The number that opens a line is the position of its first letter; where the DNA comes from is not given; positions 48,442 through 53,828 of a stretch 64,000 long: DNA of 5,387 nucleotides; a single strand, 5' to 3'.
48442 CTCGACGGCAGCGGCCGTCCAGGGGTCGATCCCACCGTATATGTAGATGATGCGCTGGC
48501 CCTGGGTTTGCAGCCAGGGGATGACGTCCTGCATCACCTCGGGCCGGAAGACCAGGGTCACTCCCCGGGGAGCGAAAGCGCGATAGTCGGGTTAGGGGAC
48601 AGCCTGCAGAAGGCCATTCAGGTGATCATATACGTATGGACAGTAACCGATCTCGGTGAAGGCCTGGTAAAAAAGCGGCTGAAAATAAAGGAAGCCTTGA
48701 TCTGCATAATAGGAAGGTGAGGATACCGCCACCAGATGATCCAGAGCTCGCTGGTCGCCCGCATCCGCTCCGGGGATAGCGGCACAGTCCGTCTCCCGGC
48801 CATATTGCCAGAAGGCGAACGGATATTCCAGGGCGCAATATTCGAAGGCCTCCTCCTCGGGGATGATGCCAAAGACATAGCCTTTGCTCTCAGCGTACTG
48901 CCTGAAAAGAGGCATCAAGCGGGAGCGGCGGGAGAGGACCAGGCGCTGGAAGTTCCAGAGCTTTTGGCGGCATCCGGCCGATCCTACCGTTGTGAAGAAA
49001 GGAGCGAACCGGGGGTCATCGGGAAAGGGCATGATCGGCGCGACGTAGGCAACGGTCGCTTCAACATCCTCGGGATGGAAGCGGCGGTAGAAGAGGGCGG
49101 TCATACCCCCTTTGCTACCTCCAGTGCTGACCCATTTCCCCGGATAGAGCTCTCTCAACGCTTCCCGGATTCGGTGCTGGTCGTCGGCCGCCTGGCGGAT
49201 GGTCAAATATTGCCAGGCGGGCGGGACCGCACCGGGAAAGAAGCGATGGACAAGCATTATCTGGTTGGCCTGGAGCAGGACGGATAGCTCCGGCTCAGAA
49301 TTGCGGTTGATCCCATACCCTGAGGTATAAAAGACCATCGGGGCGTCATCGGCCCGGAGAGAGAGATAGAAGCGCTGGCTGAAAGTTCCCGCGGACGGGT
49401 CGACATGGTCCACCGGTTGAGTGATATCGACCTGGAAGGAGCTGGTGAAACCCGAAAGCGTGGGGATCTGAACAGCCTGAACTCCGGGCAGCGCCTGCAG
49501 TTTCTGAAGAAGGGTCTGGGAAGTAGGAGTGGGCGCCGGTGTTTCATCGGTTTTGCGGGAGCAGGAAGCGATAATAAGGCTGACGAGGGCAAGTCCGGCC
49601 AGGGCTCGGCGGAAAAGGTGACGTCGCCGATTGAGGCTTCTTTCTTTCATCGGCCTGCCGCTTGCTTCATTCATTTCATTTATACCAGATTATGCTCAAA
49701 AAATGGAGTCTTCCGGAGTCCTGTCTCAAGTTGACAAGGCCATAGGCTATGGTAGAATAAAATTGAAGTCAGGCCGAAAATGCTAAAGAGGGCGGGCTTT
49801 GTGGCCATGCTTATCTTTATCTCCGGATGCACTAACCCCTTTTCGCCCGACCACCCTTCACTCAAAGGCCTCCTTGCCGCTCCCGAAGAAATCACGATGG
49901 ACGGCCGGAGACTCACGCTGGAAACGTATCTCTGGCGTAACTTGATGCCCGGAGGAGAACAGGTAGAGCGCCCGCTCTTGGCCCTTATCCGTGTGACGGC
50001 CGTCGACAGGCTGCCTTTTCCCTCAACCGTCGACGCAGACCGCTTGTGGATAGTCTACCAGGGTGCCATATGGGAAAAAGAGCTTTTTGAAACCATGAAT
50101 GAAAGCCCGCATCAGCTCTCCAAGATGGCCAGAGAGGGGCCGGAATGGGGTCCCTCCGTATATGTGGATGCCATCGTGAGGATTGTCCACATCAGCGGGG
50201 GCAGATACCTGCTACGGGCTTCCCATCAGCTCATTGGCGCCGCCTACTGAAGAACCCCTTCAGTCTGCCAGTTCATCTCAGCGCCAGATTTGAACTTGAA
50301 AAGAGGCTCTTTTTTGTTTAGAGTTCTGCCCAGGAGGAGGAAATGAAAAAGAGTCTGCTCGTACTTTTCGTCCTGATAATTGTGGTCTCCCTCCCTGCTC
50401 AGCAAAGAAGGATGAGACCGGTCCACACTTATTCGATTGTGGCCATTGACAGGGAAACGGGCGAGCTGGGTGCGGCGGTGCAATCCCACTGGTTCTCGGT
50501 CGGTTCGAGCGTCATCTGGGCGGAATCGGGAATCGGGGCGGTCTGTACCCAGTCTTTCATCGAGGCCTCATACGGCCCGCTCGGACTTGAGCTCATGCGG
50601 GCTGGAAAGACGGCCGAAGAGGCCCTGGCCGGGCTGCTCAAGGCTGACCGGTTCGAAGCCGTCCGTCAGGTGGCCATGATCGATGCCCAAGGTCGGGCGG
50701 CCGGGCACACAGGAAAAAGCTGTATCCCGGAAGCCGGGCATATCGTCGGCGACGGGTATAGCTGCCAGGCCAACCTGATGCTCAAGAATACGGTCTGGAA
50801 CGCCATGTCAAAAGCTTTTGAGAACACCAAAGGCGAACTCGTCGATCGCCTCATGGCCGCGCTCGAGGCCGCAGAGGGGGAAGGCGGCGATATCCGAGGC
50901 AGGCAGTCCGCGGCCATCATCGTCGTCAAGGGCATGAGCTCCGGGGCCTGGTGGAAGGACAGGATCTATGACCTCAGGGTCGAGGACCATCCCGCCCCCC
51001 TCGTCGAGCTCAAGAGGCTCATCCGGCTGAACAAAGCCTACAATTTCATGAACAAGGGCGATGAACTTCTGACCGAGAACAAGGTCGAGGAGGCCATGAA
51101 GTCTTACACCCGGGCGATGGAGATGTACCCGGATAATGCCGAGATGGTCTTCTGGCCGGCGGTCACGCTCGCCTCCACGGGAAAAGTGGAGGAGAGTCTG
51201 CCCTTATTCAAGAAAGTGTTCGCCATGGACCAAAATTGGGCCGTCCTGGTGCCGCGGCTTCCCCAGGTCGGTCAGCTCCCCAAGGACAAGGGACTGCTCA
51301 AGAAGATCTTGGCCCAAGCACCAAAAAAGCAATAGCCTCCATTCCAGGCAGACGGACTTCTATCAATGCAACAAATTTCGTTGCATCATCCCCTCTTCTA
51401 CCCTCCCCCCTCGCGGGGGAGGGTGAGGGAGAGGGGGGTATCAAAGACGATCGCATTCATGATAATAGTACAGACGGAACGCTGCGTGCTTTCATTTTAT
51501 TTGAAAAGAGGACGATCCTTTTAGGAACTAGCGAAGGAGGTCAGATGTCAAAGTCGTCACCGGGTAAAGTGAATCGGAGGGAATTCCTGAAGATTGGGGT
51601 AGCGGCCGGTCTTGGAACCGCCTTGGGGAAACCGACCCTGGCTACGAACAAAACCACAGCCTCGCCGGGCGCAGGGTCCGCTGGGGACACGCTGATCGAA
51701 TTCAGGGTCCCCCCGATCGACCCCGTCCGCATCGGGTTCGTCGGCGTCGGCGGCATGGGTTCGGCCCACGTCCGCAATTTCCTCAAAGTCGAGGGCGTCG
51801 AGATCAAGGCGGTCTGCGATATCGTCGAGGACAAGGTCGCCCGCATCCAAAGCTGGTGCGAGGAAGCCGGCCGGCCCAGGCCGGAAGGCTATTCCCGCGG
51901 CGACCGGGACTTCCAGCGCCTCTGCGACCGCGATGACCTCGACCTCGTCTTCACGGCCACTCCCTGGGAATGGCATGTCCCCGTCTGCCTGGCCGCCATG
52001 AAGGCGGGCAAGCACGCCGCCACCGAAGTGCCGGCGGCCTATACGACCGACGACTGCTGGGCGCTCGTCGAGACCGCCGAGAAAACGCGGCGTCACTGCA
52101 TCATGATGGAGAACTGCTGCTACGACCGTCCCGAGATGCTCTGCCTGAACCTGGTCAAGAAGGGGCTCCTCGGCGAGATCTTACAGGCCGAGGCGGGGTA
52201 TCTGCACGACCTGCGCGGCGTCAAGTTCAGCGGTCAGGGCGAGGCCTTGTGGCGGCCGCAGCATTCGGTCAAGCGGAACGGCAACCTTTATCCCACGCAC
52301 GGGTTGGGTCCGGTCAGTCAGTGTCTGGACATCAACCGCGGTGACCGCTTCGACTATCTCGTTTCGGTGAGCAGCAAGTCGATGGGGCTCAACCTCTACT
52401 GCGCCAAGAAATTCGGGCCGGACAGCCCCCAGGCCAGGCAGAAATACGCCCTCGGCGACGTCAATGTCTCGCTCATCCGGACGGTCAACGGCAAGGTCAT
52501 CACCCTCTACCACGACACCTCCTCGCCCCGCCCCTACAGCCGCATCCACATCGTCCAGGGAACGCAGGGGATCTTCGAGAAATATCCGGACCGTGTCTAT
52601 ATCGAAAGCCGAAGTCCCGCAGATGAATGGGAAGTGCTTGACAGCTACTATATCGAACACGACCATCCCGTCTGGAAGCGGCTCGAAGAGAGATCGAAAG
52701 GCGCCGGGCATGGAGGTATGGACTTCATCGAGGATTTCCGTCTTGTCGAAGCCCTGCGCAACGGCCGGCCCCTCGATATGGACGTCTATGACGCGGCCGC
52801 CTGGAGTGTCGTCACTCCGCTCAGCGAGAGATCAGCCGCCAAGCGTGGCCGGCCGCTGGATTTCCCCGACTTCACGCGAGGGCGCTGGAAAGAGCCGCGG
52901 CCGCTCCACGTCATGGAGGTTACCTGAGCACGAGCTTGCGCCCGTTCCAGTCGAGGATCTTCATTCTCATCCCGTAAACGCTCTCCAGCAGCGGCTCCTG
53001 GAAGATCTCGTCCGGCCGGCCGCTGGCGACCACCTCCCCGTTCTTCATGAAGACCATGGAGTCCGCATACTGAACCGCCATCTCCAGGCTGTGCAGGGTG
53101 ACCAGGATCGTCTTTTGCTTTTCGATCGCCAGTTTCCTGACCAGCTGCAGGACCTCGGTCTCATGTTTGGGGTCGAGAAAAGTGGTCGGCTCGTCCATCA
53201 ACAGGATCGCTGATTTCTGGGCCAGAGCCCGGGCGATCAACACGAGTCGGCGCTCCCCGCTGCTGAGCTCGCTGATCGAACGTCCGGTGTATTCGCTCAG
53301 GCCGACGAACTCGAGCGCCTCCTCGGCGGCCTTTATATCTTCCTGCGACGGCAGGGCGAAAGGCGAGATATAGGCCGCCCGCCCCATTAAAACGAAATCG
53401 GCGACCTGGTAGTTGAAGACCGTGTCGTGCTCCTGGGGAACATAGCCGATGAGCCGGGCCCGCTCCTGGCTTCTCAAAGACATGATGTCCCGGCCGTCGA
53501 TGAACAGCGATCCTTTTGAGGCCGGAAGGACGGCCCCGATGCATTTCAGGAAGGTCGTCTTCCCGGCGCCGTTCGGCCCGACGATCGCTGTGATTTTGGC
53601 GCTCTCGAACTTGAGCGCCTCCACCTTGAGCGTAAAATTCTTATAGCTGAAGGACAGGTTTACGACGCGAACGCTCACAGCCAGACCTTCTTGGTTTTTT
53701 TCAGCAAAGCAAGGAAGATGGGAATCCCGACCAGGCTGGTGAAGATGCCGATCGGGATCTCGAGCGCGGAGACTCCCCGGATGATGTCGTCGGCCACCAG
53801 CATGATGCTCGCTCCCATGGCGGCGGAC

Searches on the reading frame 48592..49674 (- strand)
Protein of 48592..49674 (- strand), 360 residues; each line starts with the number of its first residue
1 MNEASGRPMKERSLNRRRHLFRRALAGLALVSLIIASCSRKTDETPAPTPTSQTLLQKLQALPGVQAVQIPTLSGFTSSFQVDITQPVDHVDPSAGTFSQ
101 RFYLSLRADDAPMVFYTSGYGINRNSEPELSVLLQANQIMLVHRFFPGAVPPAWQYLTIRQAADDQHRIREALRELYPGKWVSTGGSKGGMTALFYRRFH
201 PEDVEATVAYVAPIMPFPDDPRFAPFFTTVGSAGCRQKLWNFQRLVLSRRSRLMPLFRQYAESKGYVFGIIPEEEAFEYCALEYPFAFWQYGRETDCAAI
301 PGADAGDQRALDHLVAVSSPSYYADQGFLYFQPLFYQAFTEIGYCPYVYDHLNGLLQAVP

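Call 60: search_protein_families(library=pfam, proteins=[window:48592-49674:-], max_evalue=0.00001)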
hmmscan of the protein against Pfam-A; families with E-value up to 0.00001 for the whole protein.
window:48592-49674:- (360 aa): 2 families
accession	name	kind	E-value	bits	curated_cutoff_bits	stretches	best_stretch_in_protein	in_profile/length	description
PF05576.17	Peptidase_S37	-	7.8e-63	213.1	27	1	55-352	8-311/448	PS-10 peptidase S37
PF05577.18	Peptidase_S28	-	6.1e-08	32.3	25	1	86-217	1-151/434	Serine carboxypeptidase S28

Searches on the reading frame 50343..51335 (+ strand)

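Call 60: search_protein_families(library=pfam, proteins=[window:50343-51335:+], max_evalue=0.00001)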
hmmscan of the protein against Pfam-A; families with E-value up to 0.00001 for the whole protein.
window:50343-51335:+ (330 aa): 1 family
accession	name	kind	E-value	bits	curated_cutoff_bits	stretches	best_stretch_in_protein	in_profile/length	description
PF06267.17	DUF1028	-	3.2e-69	233.1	26.2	1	29-223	1-193/193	Family of unknown function (DUF1028)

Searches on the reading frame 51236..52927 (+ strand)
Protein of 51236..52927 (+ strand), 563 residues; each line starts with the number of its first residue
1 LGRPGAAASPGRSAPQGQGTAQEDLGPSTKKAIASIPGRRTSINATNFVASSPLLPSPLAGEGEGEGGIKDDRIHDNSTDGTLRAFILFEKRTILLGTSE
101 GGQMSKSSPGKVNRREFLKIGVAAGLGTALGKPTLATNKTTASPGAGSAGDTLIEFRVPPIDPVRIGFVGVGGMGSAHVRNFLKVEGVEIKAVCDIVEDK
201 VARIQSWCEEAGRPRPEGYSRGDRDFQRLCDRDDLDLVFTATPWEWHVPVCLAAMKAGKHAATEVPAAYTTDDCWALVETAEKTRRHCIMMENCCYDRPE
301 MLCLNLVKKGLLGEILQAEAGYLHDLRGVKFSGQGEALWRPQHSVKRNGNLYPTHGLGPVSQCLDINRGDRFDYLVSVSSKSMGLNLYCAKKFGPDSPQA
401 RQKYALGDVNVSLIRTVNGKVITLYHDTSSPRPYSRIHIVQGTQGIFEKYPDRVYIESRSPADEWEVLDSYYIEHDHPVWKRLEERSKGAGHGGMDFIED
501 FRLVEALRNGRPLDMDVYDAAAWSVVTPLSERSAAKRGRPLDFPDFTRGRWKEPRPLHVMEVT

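Call 60: search_protein_families(library=pfam, proteins=[window:51236-52927:+], max_evalue=0.00001)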
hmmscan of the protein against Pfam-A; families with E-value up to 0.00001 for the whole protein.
window:51236-52927:+ (563 aa): 2 families
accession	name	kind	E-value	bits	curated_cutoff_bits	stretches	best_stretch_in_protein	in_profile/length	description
PF21252.2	Glyco_hydro_109_C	-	5.6e-60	202.3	27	1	301-466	1-185/187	Glycosyl hydrolase 109, C-terminal domain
PF01408.29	GFO_IDH_MocA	-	6.2e-13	49.9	24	1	164-288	1-116/120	Oxidoreductase family, NAD-binding Rossmann fold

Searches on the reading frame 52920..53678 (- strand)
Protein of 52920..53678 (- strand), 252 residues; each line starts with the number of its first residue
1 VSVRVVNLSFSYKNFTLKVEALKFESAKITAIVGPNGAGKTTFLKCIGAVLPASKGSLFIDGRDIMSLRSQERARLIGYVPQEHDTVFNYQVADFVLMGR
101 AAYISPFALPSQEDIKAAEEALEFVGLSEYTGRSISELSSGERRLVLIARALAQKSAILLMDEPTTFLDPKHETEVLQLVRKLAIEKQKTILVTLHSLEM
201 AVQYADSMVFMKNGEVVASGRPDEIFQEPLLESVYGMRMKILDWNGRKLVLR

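Call 60: search_protein_families(library=pfam, proteins=[window:52920-53678:-], max_evalue=0.00001)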
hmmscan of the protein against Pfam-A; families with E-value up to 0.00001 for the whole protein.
window:52920-53678:- (252 aa): 5 families
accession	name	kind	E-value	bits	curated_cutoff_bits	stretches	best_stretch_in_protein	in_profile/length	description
PF00005.33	ABC_tran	-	2.2e-28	100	25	1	22-166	6-137/137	ABC transporter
PF13304.12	AAA_21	-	2.8e-15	57.6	27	1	118-198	220-300/304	AAA domain, putative AbiEii toxin, Type IV TA system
PF02463.25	SMC_N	-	2.7e-11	43.8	40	1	12-207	10-209/220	RecF/RecN/SMC N terminal domain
PF13175.12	AAA_15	-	5.1e-09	36.6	32.1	0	20-65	17-65/374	AAA ATPase domain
PF13476.12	AAA_23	-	3.6e-08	34.7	27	1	12-51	10-43/201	AAA domain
